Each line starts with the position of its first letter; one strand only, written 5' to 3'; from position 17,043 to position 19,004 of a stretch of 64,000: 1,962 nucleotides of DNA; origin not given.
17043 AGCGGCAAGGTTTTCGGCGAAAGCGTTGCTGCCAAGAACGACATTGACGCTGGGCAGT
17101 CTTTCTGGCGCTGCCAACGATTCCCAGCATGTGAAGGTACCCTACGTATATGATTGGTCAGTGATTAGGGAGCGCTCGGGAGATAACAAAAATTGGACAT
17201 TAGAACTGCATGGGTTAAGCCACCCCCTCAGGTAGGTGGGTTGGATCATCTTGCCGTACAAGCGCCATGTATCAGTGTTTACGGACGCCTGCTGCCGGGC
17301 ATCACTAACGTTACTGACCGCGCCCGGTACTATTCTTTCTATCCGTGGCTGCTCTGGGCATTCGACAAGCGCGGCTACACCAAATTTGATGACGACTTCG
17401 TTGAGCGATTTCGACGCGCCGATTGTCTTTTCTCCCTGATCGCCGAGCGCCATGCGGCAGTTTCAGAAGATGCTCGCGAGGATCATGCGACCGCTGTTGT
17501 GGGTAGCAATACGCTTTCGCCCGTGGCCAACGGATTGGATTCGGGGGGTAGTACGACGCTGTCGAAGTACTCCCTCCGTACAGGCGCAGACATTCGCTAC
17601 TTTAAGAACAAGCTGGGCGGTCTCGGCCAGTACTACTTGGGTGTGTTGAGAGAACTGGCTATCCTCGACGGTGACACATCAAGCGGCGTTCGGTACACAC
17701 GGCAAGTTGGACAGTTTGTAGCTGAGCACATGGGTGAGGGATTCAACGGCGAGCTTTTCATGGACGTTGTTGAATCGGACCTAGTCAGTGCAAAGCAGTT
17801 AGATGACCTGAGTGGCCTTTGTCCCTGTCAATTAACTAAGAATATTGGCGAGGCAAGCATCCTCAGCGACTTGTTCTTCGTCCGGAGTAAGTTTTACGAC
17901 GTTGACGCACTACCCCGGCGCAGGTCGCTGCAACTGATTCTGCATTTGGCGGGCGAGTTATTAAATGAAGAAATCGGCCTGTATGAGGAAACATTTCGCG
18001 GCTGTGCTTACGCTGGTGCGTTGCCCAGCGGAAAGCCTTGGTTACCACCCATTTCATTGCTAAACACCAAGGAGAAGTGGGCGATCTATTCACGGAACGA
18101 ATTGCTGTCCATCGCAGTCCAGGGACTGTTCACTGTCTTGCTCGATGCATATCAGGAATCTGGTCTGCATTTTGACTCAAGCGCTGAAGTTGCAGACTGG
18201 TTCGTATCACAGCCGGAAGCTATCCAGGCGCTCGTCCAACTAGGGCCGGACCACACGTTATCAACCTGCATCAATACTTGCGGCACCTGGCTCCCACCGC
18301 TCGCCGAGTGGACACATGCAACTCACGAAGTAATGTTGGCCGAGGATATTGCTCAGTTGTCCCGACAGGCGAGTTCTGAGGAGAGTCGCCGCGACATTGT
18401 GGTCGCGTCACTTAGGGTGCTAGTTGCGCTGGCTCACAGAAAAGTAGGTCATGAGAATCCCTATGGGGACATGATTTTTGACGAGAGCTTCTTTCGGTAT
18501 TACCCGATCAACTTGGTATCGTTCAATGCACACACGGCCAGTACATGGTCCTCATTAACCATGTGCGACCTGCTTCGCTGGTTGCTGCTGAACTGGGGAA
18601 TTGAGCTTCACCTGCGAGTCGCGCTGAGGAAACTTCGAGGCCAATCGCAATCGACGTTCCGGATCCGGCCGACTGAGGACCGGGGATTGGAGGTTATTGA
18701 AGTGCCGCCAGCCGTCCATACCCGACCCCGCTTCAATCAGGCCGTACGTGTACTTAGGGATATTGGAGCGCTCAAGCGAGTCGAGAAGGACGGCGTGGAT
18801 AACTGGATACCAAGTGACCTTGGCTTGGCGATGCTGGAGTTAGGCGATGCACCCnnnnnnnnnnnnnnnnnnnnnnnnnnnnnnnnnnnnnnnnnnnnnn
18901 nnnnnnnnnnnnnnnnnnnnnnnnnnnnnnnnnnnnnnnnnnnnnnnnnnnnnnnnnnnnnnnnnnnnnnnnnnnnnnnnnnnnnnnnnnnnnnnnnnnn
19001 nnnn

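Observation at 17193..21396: Translationally coupled two-gene cassette (unknown 554-aa protein + 849-aa degenerate-HKD PLD-fold protein): candidate undescribed defence / anti-MGE system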

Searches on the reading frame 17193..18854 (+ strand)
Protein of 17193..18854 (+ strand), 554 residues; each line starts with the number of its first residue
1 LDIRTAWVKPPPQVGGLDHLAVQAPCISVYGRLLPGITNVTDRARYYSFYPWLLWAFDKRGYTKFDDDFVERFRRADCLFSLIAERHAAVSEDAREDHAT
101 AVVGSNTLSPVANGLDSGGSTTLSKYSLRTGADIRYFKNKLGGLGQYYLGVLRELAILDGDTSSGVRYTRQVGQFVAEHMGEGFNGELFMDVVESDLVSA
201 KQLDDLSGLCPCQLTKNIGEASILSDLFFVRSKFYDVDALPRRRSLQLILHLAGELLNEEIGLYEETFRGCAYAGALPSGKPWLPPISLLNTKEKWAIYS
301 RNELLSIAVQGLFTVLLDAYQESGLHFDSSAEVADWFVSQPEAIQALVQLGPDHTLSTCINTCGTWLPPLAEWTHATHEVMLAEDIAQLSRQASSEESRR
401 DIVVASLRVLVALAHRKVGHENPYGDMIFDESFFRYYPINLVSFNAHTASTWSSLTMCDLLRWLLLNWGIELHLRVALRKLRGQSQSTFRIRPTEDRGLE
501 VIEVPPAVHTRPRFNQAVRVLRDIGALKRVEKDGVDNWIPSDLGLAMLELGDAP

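Call 7: search_protein_families(library=pfam, proteins=[window:17193-18854:+], max_evalue=1)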
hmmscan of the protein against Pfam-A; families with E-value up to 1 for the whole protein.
window:17193-18854:+ (554 aa): 0 families

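Call 8: search_protein_families(library=padloc, proteins=[window:17193-18854:+], max_evalue=1)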
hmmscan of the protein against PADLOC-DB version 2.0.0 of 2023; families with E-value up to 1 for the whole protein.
window:17193-18854:+ (554 aa): 1 family
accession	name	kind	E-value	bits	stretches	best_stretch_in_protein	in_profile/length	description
PDLC03828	ZacA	-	0.0033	15.1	1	32-76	46-88/396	-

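Call 9: search_protein_families(library=ncbifam, proteins=[window:17193-18854:+], max_evalue=1)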
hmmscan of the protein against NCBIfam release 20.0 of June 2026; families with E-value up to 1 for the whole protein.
window:17193-18854:+ (554 aa): 0 families

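Call 14: find_homologous_proteins(query=window:17193-18854:+)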
Query window:17193-18854:+ (554 aa): 1145 proteins with E <= 0.001 among 8000 candidates; the best 120 are listed.
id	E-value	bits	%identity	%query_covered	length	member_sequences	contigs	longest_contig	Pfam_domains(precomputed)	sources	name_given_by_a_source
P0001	0.0e+0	1276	100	100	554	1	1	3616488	-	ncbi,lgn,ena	-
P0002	5.6e-256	869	67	100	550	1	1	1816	-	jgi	jgi:hypothetical protein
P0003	6.7e-254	862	67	100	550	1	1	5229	-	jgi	jgi:hypothetical protein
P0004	4.2e-250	849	67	100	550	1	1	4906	-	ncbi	-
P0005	2.0e-241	821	65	100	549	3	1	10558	-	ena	-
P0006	1.7e-240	818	64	100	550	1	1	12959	-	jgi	jgi:hypothetical protein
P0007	1.5e-239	815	64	100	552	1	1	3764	-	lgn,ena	-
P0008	3.0e-239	814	64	100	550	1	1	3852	-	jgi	jgi:hypothetical protein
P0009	4.1e-238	810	64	100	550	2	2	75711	-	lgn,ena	-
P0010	5.1e-238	810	65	100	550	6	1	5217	-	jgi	jgi:hypothetical protein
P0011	6.0e-238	809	65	100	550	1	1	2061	-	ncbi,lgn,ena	-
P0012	9.2e-237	805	63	100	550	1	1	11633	-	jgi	jgi:hypothetical protein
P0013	1.5e-236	805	63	100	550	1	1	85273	-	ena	-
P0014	4.2e-236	803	64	100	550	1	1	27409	-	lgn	-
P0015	7.7e-236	802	64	100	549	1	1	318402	-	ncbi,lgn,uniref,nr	ncbi:hypothetical protein EV130_110144 [Rhizobium azibense]|uniref:Uncharacterized protein n=1 Tax=R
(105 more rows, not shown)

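Call 25: find_related_loci(query=A1, collection=genome_contigs, flank=10000)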
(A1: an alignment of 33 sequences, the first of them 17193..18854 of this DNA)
Query A1 (554 aa) in genome_contigs; peptide patterns used: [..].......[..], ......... (x = any residue, [..] = any of these).
119 stretches matched a pattern; 104 encode a relative of the query (tblastn E <= 1e-3); the best 80 are kept; 80 distinct loci.
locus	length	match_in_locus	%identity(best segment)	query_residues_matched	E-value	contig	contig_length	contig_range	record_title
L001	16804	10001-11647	64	1-554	0e+0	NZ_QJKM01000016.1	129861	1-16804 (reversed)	Rhizobium terrae strain NAU-18 Scaffold16, whole genome shotgun sequence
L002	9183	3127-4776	61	1-554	0e+0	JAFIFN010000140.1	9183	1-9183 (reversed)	MAG: Gammaproteobacteria bacterium isolate Super_Day8_Bin.28 NODE_2437_length_9183_cov_7.518295, whole genome shotgun se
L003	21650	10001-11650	62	1-554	0e+0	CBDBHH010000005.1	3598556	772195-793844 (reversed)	MAG: Alphaproteobacteria bacterium isolate bcc394d7-c654-44df-b0f3-7ba1a8824e42 genome assembly, contig: contig_5, whole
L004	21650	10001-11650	59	1-554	0e+0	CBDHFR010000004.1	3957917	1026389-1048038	MAG: Rhodospirillaceae bacterium isolate 78a68249-97fb-475d-9422-75db5b547fb3 genome assembly, contig: contig_4, whole g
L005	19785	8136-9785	59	1-554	0e+0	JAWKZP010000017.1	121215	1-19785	MAG: Pseudomonadales bacterium isolate ABC1.202 ABC1.202.fa-17, whole genome shotgun sequence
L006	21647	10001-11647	60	1-554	0e+0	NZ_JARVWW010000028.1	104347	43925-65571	Bradyrhizobium sp. SSUT77 NODE_28_length_104347_cov_21.196056, whole genome shotgun sequence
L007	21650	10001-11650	60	1-554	0e+0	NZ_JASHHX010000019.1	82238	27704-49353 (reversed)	Rhodoblastus sp. 17X3 19, whole genome shotgun sequence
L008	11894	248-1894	57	1-553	0e+0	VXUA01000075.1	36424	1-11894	MAG: Gammaproteobacteria bacterium isolate SB0666_bin_18 NODE_430_length_36424_cov_12.022299, whole genome shotgun seque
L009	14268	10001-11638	53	1-553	0e+0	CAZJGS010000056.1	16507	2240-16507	MAG TPA_asm: uncultured Spirochaetaceae bacterium isolate SRP191223_co1_322 genome assembly, contig: NODE_3493_length_16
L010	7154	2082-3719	51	1-552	0e+0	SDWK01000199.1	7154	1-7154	MAG: Shewanella sp. isolate MAG-BB-1 scaffold_814, whole genome shotgun sequence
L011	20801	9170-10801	50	1-552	1e-175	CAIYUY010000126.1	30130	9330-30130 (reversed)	MAG: uncultured Desulfuromonadales bacterium isolate F14_bin-0369 genome assembly, contig: bin-0369:126/369, whole genom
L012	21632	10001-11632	50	1-552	4e-175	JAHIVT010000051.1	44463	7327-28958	MAG: Proteobacteria bacterium isolate MM_PC_MetaG.mb.92 MM_PC_MetaG.mb.92_k141_357820, whole genome shotgun sequence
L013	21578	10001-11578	51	1-527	5e-175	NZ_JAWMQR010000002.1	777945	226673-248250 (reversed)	Halioxenophilus sp. WMMB6 NODE_2_length_777945_cov_28.890234, whole genome shotgun sequence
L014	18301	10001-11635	50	1-552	3e-173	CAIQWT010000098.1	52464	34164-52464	MAG: uncultured Geobacteraceae bacterium isolate Ja1-D5_bin-289 genome assembly, contig: bin-289:098/109, whole genome s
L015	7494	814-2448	50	1-552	2e-171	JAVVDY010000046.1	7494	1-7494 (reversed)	MAG: Desulfuromonadales bacterium isolate TamC13-07 NODE_8262_length_7494_cov_36.565667, whole genome shotgun sequence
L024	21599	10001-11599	42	1-535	2e-123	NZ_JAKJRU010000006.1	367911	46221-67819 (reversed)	Pseudomonas oligotrophica strain JM10B5a NODE_6_length_368211_cov_176.517472, whole genome shotgun sequence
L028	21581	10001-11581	42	1-529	5e-121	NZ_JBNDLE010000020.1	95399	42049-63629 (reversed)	Pseudomonas sp. 2835 Ga0501447_20, whole genome shotgun sequence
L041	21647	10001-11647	41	1-553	2e-113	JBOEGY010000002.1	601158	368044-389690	MAG: Burkholderiaceae bacterium isolate PBSAbet1 PBSAd_contig_16, whole genome shotgun sequence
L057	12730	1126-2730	37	3-530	3e-103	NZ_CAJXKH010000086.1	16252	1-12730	MAG: uncultured Microbulbifer sp. isolate SRR6201692_bin.30_MetaBAT_v2.12.1_MAG, whole genome shotgun sequence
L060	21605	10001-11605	37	3-530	1e-105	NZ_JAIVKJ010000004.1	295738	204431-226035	Microbulbifer elongatus strain SaN0-4 SaN0-4_ctg004, whole genome shotgun sequence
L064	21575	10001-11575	39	1-527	2e-95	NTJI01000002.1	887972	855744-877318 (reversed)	Lysobacteraceae bacterium NML93-0399 93-0399_2, whole genome shotgun sequence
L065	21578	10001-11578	42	1-529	8e-121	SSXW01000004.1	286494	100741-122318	Dechloromonas sp. Dech2017 XMAS_Iso3_NODE_4_length_286494_cov_32.1868, whole genome shotgun sequence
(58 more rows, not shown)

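Call 29: predict_structure(alignment_id=A1)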
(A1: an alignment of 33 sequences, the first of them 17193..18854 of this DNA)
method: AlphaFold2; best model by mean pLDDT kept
length: 554 residues; sequences in the alignment: 33
mean_pLDDT: 87.5   pTM: 0.87
mean pLDDT of the five models: 87.5, 85.9, 85.5, 82.9, 82.5
residues with pLDDT >= 90: 321; 70-90: 189; 50-70: 26; < 50: 18
segments of 3 or more residues with pLDDT < 50: 1-18
pLDDT, mean of each block of 10 residues (from residue 1): 32 42 85 79 89 94 89 93 93 84 82 87 87 76 83 87 84 89 91 96 94 91 92 85 94 93 93 97 94 94 96 97 93 97 95 93 94 97 96 93 98 86 86 86 93 96 96 82 63 85 88 83 93 83 88 56
secondary structure, 60 per line:
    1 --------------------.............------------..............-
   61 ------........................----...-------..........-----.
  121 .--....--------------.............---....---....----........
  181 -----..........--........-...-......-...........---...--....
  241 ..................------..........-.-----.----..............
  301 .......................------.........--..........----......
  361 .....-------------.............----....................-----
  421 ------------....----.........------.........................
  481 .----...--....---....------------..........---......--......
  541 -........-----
elements in order: H21-33 H46-59 H67-90 H105-114 H124-127 H142-154 E158-161 E165-168 H173-180 H186-195 H200-205 H211-216 H218-228 H237-258 H265-274 H287-323 H330-338 H341-350 H356-365 H379-391 H396-415 H433-436 H441-449 H457-481 E491-494 E498-501 H514-523 E527-532 E535-540 H542-549

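Call 30: search_protein_representatives(alignment_id=A1)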
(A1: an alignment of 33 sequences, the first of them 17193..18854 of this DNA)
Query: 33 sequences, 550 profile positions. Proteins with E-value up to 0.001 (for the whole library): 1592; up to 1e-10: 972; up to 1e-30: 328. The best 150 are listed.
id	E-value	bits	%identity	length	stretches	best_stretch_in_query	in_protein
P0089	1.2e-268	908.6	-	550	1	1-549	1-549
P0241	8.0e-211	717.8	-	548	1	1-546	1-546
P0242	2.4e-192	656.8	-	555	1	1-545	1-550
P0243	6.0e-185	632.4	-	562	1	1-547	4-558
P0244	4.6e-179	613.0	-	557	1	6-545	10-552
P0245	2.6e-178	610.5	-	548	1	1-544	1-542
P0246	1.1e-175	601.8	-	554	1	1-546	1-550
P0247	1.4e-175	601.4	-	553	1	3-546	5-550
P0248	3.8e-173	593.4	-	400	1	152-550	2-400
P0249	1.1e-172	591.9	-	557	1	2-533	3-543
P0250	6.8e-172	589.3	-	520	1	22-533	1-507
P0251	1.2e-170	585.1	-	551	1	5-547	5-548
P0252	1.5e-169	581.5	-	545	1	4-530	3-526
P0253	5.1e-168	576.5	-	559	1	5-545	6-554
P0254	3.8e-167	573.6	-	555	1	3-547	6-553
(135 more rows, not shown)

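Call 35: search_solved_structures(query=A1, max_evalue=10)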
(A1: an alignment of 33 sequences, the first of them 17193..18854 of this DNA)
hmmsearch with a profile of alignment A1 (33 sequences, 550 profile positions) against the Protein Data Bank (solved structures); distinct sequences matched with E-value up to 10: 0.

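Call 38: fold_search(model_id=the predicted structure, library=pdb)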
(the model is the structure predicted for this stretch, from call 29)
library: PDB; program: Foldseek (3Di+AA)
matches with E <= 10: 70; with E <= 0.001: 0
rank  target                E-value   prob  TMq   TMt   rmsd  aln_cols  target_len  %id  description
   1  3zcn_A                1.1e+00  0.04  0.08  0.11  20.1       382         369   13  Fic protein from SHEWANELLA ONEIDENSIS in complex with ATP (released 2013-06-19)
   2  8e5s                  1.3e+00  0.04  0.09  0.11  21.7       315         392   13  X-ray structure of the Deinococcus radiodurans Nramp/MntH divalent transition metal transporter WT in an occluded state (released 2023-05-03)
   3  8e6i                  2.4e+00  0.03  0.09  0.11  21.9       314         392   14  X-ray structure of the Deinococcus radiodurans Nramp/MntH divalent transition metal transporter M230A mutant in an inwar (released 2023-05-03)
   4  3zec_A                2.9e+00  0.02  0.09  0.12  20.2       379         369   13  Fic protein from SHEWANELLA ONEIDENSIS (E73G mutant) in complex with AMPPNP (released 2013-06-19)
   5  6f34_A                3.0e+00  0.03  0.10  0.11  21.5       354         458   11  Crystal structure of a bacterial cationic amino acid transporter (CAT) homologue bound to Arginine. (released 2018-02-14)
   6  5xat_B                3.4e+00  0.02  0.09  0.11  24.4       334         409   13  Structural insights into the elevator-like mechanism of the sodium/citrate symporter CitS (released 2017-06-14)
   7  5xat_A                3.6e+00  0.02  0.09  0.11  24.4       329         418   12  Structural insights into the elevator-like mechanism of the sodium/citrate symporter CitS (released 2017-06-14)
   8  8p2z_C                3.6e+00  0.01  0.10  0.10  30.1       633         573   10  Structure of human SIT1 bound to L-pipecolate (focussed map / refinement) (released 2024-06-12)
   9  6a1d                  3.7e+00  0.02  0.10  0.11  21.4       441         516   11  Crystal structure of a synthase 1 from Santalum album in complex with ligand (released 2019-06-12)
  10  3eqx_B                3.7e+00  0.02  0.08  0.11  20.3       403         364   13  CRYSTAL STRUCTURE OF A FIC FAMILY PROTEIN (SO_4266) FROM SHEWANELLA ONEIDENSIS AT 1.6 A RESOLUTION (released 2008-10-14)
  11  8e2d_A                3.9e+00  0.03  0.07  0.03  18.4       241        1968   12  Cryo-EM structure of BIRC6 (consensus) (released 2023-02-15)
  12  8s5w_A                3.9e+00  0.02  0.09  0.12  22.7       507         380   10  Cryo-EM structure of fedratinib-bound human SLC19A3 in inward-open state (released 2024-10-02)
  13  8e60                  4.1e+00  0.02  0.09  0.11  22.1       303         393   14  X-ray structure of the Deinococcus radiodurans Nramp/MntH divalent transition metal transporter WT in an occluded, manga (released 2023-05-03)
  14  5oqj_2                4.4e+00  0.41  0.07  0.10   2.4        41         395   12  STRUCTURE OF YEAST TRANSCRIPTION PRE-INITIATION COMPLEX WITH TFIIH (released 2018-04-25)
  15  4qiq                  4.4e+00  0.01  0.09  0.10  25.7       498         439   11  Crystal structure of D-xylose-proton symporter (released 2014-08-06)
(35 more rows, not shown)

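Call 41: search_protein_families(library=pfam, alignment_id=A3, max_evalue=0.00001)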
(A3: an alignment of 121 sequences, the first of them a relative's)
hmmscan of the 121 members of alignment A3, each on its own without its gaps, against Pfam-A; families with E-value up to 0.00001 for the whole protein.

A. member 1, L001:8029-9120:- (364 aa): 1 family
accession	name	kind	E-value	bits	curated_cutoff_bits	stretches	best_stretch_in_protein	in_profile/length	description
PF07670.19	Gate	-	6.5e-14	52.7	29.6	2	207-297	3-93/104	Nucleoside recognition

B. families by the number of members that match (of 121 scanned): 89 families (the first 25 are shown)
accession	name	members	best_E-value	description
PF01420.25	Methylase_S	4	6.3e-33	Type I restriction modification DNA specificity domain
PF02384.22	N6_Mtase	3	1.4e-92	N-6 DNA Methylase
PF00580.27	UvrD-helicase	3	8.3e-42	UvrD/REP helicase N-terminal domain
PF00270.35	DEAD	3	3.5e-28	DEAD/DEAH box helicase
PF13245.12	AAA_19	3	1.4e-22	AAA domain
PF18475.7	PIN7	3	2.8e-22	PIN domain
PF13361.12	UvrD_C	3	2.3e-20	UvrD-like helicase C-terminal domain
PF14267.11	DUF4357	3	2.6e-19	Domain of unknown function (DUF4357)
PF13538.12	UvrD_C_2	3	1.3e-11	UvrD-like helicase C-terminal domain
PF06250.17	YhcG_C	2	1.1e-48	YhcG PDDEXK nuclease domain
PF01555.25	N6_N4_Mtase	2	7.1e-32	DNA methylase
PF00271.37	Helicase_C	2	3.8e-25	Helicase conserved C-terminal domain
PF07728.20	AAA_5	2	1.2e-24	AAA domain (dynein-related subfamily)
PF01734.28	Patatin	2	5.3e-24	Patatin-like phospholipase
PF07669.17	Eco57I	2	1e-22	Eco57I restriction-modification methylase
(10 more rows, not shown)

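Call 42: search_protein_families(library=padloc, alignment_id=A3, max_evalue=1e-10)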
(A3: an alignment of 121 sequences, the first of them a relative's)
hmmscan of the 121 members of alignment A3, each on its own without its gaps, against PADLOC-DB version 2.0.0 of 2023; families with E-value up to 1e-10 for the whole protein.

A. member 1, L001:8029-9120:- (364 aa): 0 families

B. families by the number of members that match (of 121 scanned): 429 families (the first 25 are shown)
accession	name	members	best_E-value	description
PDLC03019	MTase_I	6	5.3e-124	Type I methyltransferase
PDLC03105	Specificity_I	5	7e-114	Type I specificity subunit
PDLC03086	Specificity_I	5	2.3e-105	Type I specificity subunit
PDLC03089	Specificity_I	5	2.2e-104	Type I specificity subunit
PDLC03072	Specificity_I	5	5.4e-99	Type I specificity subunit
PDLC03100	Specificity_I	5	3.6e-37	Type I specificity subunit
PDLC03169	Specificity_I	5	8.9e-36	Type I specificity subunit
PDLC03189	Specificity_I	5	2.1e-34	Type I specificity subunit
PDLC03179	Specificity_I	5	4.7e-30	Type I specificity subunit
PDLC03087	Specificity_I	5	6.3e-30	Type I specificity subunit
PDLC03107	Specificity_I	5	7.2e-28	Type I specificity subunit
PDLC03079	Specificity_I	5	4.5e-25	Type I specificity subunit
PDLC03090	Specificity_I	4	3.3e-93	Type I specificity subunit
PDLC03168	Specificity_I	4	6.1e-90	Type I specificity subunit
PDLC03099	Specificity_I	4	1.2e-85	Type I specificity subunit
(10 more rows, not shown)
